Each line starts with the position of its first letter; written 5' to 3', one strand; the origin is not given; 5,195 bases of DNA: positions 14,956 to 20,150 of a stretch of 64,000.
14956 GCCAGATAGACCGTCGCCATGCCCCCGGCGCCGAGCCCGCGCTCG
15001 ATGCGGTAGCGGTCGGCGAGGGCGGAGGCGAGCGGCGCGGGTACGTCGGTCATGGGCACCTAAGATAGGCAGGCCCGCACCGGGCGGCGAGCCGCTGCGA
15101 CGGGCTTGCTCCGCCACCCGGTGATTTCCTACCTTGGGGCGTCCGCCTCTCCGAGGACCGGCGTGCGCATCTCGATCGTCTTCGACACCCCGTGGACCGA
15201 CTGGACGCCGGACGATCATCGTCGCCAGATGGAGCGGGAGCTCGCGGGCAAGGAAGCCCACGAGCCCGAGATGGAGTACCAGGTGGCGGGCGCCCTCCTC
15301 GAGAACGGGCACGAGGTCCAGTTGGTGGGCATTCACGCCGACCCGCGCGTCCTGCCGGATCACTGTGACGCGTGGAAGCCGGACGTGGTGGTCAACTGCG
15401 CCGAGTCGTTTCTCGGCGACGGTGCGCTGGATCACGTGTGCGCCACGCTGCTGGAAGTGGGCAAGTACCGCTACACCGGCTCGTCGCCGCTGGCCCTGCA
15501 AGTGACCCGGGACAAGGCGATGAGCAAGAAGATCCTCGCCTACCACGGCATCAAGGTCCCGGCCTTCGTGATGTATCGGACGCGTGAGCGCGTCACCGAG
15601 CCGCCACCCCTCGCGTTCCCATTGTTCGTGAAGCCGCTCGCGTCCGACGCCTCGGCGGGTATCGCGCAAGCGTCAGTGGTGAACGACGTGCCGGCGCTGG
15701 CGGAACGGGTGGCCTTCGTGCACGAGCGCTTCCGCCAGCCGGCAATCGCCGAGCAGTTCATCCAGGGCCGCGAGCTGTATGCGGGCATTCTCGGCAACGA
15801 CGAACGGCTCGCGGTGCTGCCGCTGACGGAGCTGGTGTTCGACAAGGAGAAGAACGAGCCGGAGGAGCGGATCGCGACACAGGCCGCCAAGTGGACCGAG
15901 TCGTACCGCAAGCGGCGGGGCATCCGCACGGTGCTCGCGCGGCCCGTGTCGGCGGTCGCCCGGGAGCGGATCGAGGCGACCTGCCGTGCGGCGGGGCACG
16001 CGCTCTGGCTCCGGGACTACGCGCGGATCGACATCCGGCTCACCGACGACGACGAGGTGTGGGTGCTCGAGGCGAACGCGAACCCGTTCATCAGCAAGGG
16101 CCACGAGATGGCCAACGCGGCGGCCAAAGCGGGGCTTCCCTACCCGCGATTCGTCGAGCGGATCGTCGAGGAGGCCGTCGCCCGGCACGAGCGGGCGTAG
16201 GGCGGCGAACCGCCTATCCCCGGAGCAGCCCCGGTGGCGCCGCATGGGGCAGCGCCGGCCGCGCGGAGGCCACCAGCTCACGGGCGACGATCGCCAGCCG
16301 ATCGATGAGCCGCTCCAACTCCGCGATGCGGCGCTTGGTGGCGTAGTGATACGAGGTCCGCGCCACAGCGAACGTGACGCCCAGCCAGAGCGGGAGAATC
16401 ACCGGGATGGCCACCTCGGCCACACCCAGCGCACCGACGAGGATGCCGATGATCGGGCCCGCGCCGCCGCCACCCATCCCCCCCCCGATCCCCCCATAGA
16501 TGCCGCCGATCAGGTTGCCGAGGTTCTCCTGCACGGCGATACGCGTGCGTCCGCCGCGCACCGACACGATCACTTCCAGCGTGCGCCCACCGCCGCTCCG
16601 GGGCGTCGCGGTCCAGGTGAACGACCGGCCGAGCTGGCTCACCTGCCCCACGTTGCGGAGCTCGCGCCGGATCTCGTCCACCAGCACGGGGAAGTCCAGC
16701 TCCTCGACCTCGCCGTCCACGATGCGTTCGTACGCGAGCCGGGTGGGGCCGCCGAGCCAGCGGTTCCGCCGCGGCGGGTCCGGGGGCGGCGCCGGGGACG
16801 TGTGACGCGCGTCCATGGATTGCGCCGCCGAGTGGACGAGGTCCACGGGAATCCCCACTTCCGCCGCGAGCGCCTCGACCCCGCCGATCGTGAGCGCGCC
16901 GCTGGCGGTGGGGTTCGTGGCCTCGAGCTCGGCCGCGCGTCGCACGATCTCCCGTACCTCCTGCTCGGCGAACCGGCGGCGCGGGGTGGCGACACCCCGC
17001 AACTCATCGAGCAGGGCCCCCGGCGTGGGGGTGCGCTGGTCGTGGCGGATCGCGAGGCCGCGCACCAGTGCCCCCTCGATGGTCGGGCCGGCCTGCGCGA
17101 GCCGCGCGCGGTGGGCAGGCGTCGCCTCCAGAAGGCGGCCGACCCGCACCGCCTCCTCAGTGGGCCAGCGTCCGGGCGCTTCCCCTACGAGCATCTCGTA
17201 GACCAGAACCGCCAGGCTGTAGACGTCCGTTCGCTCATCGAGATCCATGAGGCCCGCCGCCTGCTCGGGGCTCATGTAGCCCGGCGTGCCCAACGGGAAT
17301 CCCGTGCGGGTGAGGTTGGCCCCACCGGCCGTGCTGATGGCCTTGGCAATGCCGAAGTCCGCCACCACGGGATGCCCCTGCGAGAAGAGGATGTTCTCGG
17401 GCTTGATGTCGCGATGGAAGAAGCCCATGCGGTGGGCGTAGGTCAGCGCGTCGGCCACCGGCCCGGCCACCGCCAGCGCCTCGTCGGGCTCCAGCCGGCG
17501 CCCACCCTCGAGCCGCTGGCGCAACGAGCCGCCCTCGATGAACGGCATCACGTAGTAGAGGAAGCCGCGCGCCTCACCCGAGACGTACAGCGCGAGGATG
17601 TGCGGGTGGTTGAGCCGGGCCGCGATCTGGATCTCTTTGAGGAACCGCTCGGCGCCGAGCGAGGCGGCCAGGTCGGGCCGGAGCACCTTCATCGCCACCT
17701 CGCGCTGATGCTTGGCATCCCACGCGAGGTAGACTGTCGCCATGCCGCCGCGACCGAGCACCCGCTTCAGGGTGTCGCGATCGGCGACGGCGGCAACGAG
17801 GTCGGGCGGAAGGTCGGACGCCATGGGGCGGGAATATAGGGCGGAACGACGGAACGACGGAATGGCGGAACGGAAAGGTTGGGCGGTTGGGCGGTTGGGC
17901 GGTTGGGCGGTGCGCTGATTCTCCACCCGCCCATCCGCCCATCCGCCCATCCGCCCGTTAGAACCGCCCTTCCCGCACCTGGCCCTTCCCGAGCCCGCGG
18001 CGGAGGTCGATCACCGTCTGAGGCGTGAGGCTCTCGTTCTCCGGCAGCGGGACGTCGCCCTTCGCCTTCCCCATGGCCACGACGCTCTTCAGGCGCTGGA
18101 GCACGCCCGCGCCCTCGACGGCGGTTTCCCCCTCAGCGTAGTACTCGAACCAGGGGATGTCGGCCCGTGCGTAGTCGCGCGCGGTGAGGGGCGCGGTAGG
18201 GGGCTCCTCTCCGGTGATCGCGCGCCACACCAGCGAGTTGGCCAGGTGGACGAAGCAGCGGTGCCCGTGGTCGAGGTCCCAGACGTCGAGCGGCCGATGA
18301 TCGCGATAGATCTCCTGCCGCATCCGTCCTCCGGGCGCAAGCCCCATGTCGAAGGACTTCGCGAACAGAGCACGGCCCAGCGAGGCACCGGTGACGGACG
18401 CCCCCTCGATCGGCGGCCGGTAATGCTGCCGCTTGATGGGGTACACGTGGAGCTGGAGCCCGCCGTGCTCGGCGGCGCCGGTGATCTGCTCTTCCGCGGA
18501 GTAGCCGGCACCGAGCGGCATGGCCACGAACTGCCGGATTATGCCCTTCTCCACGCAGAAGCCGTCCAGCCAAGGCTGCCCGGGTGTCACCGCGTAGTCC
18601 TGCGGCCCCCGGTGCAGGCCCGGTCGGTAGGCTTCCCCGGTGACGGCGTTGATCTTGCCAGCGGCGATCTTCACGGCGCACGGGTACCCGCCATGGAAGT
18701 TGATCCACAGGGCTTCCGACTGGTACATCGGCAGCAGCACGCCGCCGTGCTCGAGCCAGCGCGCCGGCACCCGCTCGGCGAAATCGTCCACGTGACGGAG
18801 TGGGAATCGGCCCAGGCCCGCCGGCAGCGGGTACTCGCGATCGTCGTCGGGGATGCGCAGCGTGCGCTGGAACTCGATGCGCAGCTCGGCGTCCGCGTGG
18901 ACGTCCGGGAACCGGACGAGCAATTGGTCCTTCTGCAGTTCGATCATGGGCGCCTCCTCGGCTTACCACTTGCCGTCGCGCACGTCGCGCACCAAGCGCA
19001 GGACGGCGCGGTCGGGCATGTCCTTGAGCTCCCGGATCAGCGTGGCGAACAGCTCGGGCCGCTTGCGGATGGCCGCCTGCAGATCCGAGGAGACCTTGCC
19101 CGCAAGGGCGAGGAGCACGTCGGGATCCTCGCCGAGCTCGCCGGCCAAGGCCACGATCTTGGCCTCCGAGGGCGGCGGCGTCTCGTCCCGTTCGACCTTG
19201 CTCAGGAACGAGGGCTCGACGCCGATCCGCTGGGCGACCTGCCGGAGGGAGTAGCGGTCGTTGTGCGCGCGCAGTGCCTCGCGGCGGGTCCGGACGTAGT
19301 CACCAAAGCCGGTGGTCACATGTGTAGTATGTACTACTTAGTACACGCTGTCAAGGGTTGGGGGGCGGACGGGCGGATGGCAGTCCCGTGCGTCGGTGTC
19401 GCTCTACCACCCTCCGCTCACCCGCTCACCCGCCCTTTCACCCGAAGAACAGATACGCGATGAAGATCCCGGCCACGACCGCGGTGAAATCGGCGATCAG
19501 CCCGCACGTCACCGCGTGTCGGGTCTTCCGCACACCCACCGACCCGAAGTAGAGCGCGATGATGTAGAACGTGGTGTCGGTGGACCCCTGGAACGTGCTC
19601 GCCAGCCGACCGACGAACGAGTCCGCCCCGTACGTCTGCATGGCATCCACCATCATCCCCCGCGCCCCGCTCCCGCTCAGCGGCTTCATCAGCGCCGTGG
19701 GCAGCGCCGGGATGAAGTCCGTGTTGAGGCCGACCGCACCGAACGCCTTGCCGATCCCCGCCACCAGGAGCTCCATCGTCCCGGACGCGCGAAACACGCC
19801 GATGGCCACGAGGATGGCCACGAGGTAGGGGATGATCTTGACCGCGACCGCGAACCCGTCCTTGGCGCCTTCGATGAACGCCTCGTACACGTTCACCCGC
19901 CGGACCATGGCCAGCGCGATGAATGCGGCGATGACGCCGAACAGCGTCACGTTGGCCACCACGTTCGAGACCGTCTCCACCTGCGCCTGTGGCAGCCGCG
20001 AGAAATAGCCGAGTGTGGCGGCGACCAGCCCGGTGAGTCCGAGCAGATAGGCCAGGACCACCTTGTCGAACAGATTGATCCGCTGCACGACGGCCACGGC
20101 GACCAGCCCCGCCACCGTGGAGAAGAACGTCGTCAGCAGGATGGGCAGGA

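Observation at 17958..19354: Self-contained XRE regulator + 329-aa unknown protein cassette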

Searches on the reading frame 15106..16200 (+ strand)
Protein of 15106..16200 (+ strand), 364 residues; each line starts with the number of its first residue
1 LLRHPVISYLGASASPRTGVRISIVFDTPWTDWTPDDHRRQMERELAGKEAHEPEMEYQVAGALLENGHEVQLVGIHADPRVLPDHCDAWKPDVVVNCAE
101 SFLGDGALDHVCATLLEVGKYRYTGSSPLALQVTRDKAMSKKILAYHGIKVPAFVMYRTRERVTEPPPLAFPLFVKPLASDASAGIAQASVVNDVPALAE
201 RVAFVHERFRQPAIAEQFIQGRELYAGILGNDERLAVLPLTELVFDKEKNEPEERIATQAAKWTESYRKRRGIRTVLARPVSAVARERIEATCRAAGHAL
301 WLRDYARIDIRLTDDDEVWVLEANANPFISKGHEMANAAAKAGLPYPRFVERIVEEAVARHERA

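Call 92: search_protein_families(library=pfam, proteins=[window:15106-16200:+], max_evalue=0.001)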
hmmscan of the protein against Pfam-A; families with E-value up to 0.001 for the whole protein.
window:15106-16200:+ (364 aa): 2 families
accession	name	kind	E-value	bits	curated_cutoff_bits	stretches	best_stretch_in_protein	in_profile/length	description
PF07478.18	Dala_Dala_lig_C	-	3.8e-20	72.7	24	1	146-355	4-204/204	D-ala D-ala ligase C-terminus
PF02655.19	ATP-grasp_3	-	6.8e-05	23.4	23.2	1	135-325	2-155/160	ATP-grasp domain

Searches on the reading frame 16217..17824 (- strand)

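Call 92: search_protein_families(library=pfam, proteins=[window:16217-17824:-], max_evalue=0.001)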
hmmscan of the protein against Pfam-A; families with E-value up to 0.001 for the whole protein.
window:16217-17824:- (536 aa): 4 families
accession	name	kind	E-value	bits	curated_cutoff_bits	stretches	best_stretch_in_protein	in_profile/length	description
PF00069.31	Pkinase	-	3e-43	148.6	31.7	1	20-219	4-198/263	Protein kinase domain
PF07714.23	PK_Tyr_Ser-Thr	-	3.3e-28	99.1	23.1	1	19-218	3-205/258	Protein tyrosine and serine/threonine kinase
PF01636.29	APH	-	1.4e-06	28.7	23.2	0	28-130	10-107/239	Phosphotransferase enzyme family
PF03109.22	ABC1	-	0.00049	19.7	22.9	0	127-166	180-220/244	ABC1 atypical kinase-like domain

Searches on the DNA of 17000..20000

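Call 93: search_rna_families(source=window, start=17000, end=20000, threshold=evalue, max_evalue=1)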
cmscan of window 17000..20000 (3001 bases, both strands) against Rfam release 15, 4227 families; matches with E-value up to 1: 12.
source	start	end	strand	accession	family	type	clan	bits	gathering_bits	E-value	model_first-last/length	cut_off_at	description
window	17881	17956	-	RF03964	mir-H1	Gene; miRNA;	-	49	97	1.8e-06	1-85/85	no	mir-H1 microRNA precursor family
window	17881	17956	+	RF03964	mir-H1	Gene; miRNA;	-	46.9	97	5.3e-06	1-85/85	no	mir-H1 microRNA precursor family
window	17872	17968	+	RF03771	mir-341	Gene; miRNA;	-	37.5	90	6.7e-06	1-96/96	no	mir-341 microRNA precursor family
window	17862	17957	+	RF00719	mir-326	Gene; miRNA;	-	36.5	66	8.2e-05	1-95/95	no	mir-326 microRNA precursor family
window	17877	17952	+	RF03946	mir-3132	Gene; miRNA;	-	33.9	84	0.0022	1-75/75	no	mir-3132 microRNA precursor family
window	17877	17949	-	RF00772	mir-328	Gene; miRNA;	-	32.1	70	0.0068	1-75/75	no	mir-328 microRNA precursor family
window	17880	17957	+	RF00942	mir-1224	Gene; miRNA;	-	30.5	105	0.0082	1-86/86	no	mir-1224 microRNA precursor family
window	17876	17965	+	RF03433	mir-2576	Gene; miRNA;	-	29.5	83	0.078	1-120/120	no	mir-2576 microRNA precursor family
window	17874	17968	+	RF03184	mir-1250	Gene; miRNA;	-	25.1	80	0.074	1-104/104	no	mir-1250 microRNA precursor family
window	19362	19424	-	RF03964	mir-H1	Gene; miRNA;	-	24.9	97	0.48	1-85/85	no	mir-H1 microRNA precursor family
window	17887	17955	-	RF03924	mir-1228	Gene; miRNA;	-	24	88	0.68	1-73/73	no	mir-1228 microRNA precursor family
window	17869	17959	+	RF03458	mir-766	Gene; miRNA;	-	20.1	110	0.4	1-108/108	no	mir-766 microRNA precursor family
